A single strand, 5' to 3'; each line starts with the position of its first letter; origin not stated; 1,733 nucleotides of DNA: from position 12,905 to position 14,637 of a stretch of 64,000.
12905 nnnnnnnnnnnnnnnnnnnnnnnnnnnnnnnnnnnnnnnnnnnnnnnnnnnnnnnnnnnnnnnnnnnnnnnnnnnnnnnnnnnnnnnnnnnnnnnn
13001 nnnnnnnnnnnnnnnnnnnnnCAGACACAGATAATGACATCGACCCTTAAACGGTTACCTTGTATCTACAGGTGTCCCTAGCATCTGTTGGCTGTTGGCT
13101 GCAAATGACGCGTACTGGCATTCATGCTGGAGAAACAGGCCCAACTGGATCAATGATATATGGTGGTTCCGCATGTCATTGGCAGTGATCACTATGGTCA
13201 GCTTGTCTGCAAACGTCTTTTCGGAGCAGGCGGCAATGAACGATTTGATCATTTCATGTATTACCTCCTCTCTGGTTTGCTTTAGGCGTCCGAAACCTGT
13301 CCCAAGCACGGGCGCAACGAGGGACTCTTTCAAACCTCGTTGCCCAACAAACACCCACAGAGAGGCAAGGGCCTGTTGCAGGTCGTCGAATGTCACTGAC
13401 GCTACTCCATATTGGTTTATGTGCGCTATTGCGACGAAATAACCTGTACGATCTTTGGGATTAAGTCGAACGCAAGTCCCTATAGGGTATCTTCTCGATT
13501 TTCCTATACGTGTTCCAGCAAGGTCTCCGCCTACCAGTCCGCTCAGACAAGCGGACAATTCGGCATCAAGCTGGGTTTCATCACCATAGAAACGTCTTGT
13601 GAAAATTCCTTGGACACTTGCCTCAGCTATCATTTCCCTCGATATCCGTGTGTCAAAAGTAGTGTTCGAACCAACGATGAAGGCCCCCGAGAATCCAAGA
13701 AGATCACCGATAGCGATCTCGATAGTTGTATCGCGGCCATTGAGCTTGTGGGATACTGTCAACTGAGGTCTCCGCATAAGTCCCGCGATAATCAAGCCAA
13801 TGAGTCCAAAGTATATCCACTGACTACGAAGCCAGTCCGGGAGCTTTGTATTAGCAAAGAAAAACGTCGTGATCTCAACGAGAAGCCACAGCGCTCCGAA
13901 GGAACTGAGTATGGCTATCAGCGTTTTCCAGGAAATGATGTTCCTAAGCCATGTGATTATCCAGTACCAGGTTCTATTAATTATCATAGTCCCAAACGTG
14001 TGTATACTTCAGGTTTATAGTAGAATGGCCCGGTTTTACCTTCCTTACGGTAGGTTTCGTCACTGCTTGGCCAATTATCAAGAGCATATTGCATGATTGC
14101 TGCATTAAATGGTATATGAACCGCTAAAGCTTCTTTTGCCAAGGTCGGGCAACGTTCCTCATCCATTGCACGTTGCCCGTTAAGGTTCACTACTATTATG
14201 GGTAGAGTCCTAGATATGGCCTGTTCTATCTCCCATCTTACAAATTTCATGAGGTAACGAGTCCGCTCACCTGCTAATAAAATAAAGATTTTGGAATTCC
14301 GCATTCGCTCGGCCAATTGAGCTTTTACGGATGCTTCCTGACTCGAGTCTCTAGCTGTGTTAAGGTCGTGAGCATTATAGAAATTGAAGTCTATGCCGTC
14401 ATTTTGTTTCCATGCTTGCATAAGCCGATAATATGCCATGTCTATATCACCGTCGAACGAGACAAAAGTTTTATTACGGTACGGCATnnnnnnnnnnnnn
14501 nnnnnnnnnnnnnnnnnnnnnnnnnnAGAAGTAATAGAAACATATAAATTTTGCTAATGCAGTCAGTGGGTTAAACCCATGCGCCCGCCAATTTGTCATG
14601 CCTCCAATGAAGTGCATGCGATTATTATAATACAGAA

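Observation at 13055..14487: Thoeris type-II-like pair: a TIR-like (DUF1863) protein plus a 2TM macro-like protein as integrase-proximal cargo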

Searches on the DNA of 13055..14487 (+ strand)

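Call 47: search_dna_similar(query=window:13055-14487:+, collection=plasmids, mode=distant, max_rows=10)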
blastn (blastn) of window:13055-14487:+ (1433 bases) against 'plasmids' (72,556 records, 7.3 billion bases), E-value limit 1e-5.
Records with a match: 2; places in all: 2; records where one place covers at least 80% of the query: 0.
Best place of each record, by identity: 60-80% 2.
By first word of the organism name: Lactococcus 1; Synechococcus 1.
By predicted mobility (MOB-suite, as given by PLSDB): mobilizable 1; non-mobilizable 1.
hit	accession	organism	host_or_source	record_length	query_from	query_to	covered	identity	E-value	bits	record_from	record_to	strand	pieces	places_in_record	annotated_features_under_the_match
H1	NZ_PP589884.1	Lactococcus sp.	Bacterial culture,Dairy environment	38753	1280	1403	9%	75.0%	4e-13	85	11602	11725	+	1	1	none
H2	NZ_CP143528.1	Synechococcus elongatus PCC 11801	Pure axenic culture,Powai Lake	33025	1312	1428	8%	74.4%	7e-11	77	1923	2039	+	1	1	TIR domain-containing protein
